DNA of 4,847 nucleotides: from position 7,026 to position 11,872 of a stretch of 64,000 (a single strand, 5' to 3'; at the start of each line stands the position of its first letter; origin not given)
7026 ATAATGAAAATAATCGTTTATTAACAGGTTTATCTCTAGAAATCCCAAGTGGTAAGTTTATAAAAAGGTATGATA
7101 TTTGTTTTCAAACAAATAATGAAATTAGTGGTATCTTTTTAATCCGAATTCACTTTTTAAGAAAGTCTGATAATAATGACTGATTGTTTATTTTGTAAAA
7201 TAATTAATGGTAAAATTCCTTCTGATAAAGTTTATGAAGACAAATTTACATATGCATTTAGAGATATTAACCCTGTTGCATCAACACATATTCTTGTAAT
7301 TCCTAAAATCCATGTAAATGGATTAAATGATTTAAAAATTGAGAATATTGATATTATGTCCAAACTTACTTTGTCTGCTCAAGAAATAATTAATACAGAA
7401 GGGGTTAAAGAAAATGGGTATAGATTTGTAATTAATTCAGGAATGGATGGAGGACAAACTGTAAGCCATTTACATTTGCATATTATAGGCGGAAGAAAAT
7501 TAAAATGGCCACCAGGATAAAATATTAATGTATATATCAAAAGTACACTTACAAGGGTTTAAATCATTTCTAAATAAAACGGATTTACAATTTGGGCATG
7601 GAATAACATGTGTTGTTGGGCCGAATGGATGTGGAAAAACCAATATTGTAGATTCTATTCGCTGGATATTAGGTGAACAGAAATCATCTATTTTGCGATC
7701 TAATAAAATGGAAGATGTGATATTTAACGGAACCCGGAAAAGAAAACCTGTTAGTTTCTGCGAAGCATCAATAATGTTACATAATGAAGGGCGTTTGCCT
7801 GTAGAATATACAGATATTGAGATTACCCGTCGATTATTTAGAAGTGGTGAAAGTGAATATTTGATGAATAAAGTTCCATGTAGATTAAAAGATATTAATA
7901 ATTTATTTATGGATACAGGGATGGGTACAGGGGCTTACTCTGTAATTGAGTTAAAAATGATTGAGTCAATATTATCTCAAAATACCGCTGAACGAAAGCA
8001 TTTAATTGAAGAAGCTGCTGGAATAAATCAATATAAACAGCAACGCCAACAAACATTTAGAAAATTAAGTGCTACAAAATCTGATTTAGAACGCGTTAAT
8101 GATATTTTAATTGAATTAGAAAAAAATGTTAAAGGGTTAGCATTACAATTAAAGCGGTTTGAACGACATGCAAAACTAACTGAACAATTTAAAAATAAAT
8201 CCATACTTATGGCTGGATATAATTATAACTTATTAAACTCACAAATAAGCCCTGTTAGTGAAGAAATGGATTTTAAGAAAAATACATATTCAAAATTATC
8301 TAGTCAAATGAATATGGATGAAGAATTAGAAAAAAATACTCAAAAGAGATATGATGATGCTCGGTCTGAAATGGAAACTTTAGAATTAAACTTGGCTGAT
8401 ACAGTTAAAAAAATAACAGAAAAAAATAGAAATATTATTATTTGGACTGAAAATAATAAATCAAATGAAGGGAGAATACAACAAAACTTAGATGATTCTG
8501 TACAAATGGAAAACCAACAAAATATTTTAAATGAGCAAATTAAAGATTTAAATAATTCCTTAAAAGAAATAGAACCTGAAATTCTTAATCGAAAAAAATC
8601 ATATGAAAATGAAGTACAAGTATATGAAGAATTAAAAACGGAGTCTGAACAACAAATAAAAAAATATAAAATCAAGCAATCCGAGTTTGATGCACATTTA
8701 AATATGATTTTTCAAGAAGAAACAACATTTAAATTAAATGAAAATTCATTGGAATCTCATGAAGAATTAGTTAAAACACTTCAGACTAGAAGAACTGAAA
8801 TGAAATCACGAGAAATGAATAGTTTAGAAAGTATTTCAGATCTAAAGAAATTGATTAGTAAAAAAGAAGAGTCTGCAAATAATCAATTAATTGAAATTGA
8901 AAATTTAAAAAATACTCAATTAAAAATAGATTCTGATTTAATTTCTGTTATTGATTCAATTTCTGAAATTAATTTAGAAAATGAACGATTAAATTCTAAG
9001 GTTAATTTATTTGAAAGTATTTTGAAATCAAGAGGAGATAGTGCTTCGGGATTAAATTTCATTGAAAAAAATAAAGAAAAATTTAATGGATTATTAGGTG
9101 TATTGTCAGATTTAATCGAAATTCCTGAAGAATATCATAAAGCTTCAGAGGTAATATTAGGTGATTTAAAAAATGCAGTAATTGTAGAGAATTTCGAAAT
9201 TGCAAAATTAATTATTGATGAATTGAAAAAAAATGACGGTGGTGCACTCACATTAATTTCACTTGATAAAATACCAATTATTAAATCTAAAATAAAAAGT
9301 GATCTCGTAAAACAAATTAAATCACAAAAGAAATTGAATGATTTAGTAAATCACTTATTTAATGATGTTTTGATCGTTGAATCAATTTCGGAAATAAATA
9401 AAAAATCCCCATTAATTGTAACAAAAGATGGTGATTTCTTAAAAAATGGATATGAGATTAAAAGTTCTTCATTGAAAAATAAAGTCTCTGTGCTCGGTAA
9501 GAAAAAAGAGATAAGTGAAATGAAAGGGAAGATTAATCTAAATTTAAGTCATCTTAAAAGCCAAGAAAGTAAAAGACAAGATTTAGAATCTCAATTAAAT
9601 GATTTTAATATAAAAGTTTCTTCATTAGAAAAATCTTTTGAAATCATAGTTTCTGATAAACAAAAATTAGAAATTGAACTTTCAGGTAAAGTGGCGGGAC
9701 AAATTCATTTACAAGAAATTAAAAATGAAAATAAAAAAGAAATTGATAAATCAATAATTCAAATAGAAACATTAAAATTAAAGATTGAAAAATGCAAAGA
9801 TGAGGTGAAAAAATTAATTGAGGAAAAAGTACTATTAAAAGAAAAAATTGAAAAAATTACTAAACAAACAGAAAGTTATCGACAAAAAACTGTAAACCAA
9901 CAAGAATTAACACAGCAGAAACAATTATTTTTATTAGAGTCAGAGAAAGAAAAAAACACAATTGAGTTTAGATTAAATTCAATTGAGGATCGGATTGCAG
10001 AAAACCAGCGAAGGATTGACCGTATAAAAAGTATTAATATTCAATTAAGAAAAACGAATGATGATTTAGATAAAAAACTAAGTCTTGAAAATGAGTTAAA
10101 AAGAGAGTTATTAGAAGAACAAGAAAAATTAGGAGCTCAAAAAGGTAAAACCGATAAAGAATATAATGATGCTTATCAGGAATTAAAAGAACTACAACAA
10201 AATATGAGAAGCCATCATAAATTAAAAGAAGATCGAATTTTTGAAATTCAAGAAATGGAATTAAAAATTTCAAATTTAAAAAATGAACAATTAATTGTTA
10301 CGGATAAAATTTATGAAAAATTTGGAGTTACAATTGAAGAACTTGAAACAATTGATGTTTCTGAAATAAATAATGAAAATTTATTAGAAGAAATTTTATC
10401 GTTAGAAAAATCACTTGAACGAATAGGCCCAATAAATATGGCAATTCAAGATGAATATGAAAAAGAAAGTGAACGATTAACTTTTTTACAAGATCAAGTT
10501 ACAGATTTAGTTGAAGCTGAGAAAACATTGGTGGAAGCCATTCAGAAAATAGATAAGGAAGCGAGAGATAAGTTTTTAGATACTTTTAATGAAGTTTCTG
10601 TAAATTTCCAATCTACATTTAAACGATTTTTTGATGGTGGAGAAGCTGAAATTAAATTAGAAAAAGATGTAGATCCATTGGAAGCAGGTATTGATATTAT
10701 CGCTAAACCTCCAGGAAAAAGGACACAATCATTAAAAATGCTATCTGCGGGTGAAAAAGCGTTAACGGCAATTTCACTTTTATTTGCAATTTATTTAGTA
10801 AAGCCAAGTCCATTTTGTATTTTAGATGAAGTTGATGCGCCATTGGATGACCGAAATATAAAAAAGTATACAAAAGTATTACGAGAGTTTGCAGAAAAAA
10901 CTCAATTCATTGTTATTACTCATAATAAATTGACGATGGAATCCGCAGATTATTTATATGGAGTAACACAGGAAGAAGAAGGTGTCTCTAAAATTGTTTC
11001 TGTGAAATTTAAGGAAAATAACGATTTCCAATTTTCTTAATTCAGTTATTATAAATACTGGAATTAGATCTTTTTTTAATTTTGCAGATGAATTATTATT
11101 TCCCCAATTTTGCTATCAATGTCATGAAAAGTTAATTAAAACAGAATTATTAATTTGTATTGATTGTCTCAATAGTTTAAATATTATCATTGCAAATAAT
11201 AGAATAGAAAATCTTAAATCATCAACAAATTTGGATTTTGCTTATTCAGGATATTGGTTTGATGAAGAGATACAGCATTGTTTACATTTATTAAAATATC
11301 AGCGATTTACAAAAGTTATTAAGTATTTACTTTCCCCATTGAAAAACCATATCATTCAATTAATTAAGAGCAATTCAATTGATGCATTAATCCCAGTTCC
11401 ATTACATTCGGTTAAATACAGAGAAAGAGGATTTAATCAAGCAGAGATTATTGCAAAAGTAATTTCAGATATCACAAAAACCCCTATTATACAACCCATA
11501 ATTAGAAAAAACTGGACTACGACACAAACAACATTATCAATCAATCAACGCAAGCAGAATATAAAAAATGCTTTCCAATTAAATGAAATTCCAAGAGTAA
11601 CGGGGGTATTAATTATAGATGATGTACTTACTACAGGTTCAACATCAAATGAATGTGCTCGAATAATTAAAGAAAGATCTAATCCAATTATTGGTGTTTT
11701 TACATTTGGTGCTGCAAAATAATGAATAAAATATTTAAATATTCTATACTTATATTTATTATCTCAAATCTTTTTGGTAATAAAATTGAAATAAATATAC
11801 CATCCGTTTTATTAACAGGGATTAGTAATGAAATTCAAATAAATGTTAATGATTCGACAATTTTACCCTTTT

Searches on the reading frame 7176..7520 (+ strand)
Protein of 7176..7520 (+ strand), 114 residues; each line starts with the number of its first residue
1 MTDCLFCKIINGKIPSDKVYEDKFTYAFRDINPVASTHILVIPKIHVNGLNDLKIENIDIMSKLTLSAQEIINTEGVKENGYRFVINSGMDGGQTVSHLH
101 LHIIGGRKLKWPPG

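Call 48: search_protein_families(library=pfam, proteins=[window:7176-7520:+], max_evalue=0.00001)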
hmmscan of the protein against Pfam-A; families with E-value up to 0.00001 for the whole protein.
window:7176-7520:+ (114 aa): 2 families
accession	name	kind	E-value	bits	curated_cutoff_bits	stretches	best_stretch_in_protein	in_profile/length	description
PF01230.28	HIT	-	9.7e-28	97.1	21.5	1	12-108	2-97/98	HIT domain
PF11969.13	DcpS_C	-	3.4e-24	86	24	1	4-105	2-101/114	Scavenger mRNA decapping enzyme C-term binding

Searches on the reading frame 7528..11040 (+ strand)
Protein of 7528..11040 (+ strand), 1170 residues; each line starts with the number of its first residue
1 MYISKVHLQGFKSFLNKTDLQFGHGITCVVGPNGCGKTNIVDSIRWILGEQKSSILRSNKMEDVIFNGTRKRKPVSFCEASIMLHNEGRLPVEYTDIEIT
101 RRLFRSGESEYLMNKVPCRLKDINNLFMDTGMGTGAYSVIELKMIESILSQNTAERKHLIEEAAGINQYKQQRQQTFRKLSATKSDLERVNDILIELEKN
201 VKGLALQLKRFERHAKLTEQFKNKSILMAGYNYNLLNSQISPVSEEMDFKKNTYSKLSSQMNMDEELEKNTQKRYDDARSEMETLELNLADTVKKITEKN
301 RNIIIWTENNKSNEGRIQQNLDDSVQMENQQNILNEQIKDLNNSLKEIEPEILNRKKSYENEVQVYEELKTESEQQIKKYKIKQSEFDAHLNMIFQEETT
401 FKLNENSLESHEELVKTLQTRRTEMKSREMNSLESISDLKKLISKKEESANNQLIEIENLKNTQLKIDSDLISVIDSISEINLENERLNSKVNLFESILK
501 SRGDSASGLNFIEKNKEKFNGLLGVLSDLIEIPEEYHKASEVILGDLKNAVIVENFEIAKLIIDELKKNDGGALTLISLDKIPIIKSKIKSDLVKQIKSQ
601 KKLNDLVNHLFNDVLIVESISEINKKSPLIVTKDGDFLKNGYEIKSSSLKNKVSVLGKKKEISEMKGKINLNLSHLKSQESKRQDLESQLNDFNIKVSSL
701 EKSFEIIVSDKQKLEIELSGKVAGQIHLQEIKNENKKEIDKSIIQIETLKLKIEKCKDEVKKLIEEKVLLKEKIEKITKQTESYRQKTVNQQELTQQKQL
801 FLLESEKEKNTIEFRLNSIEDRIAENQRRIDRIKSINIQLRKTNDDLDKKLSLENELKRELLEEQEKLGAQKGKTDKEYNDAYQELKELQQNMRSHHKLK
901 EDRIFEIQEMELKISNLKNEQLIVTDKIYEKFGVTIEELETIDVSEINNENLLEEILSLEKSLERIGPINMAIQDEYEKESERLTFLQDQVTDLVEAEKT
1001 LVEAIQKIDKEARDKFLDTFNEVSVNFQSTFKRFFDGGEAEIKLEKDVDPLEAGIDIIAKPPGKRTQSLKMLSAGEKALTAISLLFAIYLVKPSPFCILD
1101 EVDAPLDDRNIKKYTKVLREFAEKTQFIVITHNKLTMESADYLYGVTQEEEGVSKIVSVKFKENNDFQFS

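Call 48: search_protein_families(library=pfam, proteins=[window:7528-11040:+], max_evalue=0.00001)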
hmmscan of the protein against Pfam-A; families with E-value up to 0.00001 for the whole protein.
window:7528-11040:+ (1170 aa): 4 families
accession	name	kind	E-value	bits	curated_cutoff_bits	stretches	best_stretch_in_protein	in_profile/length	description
PF02463.25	SMC_N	-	3.9e-51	174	40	2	2-134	1-134/220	RecF/RecN/SMC N terminal domain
PF06470.18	SMC_hinge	-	6e-18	65.8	22.5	1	520-622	2-111/116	SMC proteins Flexible Hinge Domain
PF13304.12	AAA_21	-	4.2e-12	47.2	27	1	26-115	1-111/304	AAA domain, putative AbiEii toxin, Type IV TA system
PF13175.12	AAA_15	-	1.9e-10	41.3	32.1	1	1-375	1-284/374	AAA ATPase domain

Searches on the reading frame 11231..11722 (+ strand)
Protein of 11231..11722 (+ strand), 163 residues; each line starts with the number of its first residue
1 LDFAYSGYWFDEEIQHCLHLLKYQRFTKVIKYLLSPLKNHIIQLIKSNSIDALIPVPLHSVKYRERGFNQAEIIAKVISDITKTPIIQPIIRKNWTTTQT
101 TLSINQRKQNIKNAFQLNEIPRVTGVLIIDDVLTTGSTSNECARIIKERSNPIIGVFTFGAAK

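Call 48: search_protein_families(library=pfam, proteins=[window:11231-11722:+], max_evalue=0.00001)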
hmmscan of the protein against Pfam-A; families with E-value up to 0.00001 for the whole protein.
window:11231-11722:+ (163 aa): 1 family
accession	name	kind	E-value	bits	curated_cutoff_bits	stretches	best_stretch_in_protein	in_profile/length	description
PF00156.33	Pribosyltran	-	6.7e-07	29.2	26.3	1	66-155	39-119/158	Phosphoribosyl transferase domain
